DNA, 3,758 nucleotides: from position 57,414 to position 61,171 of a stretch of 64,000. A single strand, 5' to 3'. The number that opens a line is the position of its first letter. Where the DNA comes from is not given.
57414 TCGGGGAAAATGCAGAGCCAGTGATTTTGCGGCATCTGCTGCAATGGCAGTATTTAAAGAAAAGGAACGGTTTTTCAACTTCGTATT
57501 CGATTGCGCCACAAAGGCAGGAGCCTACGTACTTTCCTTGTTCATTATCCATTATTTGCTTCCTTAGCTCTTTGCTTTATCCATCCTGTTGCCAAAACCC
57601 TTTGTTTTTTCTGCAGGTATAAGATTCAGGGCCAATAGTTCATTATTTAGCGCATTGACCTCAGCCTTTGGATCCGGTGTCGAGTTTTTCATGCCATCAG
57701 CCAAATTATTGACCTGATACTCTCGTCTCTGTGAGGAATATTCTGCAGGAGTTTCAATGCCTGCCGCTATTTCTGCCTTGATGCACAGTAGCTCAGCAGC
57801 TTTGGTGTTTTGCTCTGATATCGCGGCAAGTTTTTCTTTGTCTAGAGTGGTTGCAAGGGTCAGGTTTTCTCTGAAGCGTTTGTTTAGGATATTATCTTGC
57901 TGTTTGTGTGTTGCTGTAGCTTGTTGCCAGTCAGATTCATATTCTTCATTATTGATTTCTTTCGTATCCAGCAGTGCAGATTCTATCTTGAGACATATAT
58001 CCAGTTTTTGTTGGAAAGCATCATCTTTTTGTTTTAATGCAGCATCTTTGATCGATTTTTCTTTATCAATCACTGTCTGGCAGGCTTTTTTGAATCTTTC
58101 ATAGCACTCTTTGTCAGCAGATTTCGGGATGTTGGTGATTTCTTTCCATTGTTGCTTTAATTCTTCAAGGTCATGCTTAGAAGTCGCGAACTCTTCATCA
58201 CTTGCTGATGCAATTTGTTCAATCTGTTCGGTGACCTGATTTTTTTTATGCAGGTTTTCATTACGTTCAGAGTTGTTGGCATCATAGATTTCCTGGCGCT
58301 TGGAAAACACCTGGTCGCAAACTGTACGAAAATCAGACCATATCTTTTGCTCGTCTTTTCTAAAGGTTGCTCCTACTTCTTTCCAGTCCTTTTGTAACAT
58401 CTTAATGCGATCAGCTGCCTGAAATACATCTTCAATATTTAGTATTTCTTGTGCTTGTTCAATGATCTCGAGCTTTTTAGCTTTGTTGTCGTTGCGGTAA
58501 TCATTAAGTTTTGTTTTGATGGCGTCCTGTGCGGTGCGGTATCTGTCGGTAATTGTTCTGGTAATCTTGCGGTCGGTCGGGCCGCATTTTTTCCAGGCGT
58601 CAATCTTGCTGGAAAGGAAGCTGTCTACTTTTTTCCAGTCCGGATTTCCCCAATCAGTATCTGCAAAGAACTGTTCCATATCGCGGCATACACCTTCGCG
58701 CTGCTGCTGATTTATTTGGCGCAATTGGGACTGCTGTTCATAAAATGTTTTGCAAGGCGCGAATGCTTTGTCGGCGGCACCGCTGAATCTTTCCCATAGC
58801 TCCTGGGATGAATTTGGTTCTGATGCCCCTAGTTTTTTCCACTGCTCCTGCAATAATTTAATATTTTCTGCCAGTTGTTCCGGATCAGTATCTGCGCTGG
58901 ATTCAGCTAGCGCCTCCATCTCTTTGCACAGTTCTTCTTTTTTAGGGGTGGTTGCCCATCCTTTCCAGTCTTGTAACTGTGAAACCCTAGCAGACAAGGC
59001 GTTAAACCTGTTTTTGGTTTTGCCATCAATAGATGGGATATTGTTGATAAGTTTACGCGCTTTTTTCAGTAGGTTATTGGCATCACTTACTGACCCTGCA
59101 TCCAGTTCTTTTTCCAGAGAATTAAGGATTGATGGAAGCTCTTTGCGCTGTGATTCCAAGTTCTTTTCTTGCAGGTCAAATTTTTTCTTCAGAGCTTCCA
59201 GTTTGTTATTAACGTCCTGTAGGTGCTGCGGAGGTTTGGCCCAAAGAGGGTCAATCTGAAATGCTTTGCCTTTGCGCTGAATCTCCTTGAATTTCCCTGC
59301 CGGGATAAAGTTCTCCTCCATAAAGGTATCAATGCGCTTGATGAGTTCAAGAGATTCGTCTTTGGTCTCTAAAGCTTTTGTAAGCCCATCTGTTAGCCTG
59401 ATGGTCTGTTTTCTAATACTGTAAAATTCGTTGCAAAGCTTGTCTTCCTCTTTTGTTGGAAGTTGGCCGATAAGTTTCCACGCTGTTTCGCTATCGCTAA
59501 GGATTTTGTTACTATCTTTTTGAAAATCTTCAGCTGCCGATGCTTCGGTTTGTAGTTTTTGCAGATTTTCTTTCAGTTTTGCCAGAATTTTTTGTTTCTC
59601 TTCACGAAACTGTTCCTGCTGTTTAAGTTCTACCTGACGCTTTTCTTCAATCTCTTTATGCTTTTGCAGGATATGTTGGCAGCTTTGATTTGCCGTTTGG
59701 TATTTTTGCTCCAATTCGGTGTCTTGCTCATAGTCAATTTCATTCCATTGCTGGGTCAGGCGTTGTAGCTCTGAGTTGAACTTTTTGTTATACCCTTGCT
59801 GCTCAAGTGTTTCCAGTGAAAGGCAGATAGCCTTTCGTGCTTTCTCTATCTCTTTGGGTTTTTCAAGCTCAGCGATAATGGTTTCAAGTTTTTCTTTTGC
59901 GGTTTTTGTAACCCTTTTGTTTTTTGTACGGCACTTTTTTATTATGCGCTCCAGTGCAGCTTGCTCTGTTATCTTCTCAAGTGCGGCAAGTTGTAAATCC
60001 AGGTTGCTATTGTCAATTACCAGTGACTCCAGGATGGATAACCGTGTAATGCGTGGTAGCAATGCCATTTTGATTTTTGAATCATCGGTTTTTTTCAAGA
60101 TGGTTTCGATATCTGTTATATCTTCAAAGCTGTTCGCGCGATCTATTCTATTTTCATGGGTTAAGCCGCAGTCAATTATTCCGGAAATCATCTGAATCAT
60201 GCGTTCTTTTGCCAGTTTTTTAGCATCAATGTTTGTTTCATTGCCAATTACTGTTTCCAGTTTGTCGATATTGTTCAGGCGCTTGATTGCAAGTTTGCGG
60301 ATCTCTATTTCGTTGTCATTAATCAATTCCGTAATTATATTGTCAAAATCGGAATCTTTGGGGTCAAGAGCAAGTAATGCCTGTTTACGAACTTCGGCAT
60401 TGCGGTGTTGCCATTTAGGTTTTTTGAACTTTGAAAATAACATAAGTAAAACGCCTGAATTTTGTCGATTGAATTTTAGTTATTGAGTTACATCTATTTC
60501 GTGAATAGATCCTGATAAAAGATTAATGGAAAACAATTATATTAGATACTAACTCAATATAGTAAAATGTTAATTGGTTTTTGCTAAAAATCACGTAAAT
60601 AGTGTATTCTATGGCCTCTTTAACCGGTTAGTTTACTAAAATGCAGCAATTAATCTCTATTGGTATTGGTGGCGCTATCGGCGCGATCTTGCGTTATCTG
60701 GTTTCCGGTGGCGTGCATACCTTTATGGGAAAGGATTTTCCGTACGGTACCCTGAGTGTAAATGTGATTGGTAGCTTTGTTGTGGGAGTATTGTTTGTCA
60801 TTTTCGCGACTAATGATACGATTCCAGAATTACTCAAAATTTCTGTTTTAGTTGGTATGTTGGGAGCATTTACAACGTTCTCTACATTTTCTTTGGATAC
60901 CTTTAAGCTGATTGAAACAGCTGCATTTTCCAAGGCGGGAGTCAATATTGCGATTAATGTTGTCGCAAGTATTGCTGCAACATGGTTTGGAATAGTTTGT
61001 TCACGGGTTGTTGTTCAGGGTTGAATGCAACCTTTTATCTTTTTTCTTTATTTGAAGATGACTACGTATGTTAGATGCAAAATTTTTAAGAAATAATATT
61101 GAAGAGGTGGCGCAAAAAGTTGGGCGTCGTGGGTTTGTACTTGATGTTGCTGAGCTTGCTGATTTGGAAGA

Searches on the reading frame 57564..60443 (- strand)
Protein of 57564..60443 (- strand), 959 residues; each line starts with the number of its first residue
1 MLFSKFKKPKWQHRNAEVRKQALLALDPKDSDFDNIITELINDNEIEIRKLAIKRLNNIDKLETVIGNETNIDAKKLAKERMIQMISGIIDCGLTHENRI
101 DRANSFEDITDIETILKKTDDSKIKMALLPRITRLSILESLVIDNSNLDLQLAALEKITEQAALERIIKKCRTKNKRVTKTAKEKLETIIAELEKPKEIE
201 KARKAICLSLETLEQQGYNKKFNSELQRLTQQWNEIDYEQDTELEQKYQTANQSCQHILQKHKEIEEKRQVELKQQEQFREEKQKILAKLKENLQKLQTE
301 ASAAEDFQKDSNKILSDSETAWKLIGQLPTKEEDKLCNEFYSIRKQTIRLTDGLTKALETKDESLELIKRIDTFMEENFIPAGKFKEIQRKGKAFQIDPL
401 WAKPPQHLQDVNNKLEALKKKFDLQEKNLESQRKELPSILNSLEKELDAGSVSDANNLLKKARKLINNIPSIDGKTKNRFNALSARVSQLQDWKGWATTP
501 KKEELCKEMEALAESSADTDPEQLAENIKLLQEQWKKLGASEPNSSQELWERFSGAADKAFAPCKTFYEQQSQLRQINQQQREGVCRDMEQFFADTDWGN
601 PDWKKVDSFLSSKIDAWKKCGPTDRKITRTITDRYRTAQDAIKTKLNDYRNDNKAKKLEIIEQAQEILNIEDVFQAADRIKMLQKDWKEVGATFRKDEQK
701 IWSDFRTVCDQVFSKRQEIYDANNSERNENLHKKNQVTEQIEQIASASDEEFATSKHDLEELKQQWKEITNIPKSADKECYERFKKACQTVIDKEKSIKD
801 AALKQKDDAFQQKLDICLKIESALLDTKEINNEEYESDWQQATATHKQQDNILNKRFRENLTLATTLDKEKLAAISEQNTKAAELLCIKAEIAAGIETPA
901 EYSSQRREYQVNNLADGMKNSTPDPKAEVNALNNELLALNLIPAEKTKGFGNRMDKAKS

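Call 5: search_protein_families(library=pfam, proteins=[window:57564-60443:-], max_evalue=1)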
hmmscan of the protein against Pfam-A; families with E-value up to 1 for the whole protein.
window:57564-60443:- (959 aa): 4 families
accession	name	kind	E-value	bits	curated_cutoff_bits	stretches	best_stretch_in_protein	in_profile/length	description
PF03993.17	DUF349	-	2.6e-39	133.8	23.9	5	700-774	1-74/75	Domain of Unknown Function (DUF349)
PF13646.12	HEAT_2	-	0.069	13.9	27.7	0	13-61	11-60/88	HEAT repeats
PF02985.28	HEAT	-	0.13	13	23.5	0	36-59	4-27/31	HEAT repeat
PF21509.3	Ezh2-like__CXC_fung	-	0.77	10.2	27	0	837-850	13-26/48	Fungal polycomb repressive complex 2, Ezh2-like, preSET CXC domain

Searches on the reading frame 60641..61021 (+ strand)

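Call 5: search_protein_families(library=pfam, proteins=[window:60641-61021:+], max_evalue=1)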
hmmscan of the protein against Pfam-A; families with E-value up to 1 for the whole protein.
window:60641-61021:+ (127 aa): 3 families
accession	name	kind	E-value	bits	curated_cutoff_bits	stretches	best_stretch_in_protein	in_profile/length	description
PF02537.21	CRCB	-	3.7e-26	91.9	32.9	1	6-118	2-103/103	CrcB-like protein, Camphor Resistance (CrcB)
PF06699.16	PIG-F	-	0.13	12.8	24.2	1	42-119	71-150/183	GPI biosynthesis protein family Pig-F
PF06687.17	SUR7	-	0.66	10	29.6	1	41-123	113-197/201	SUR7/PalI family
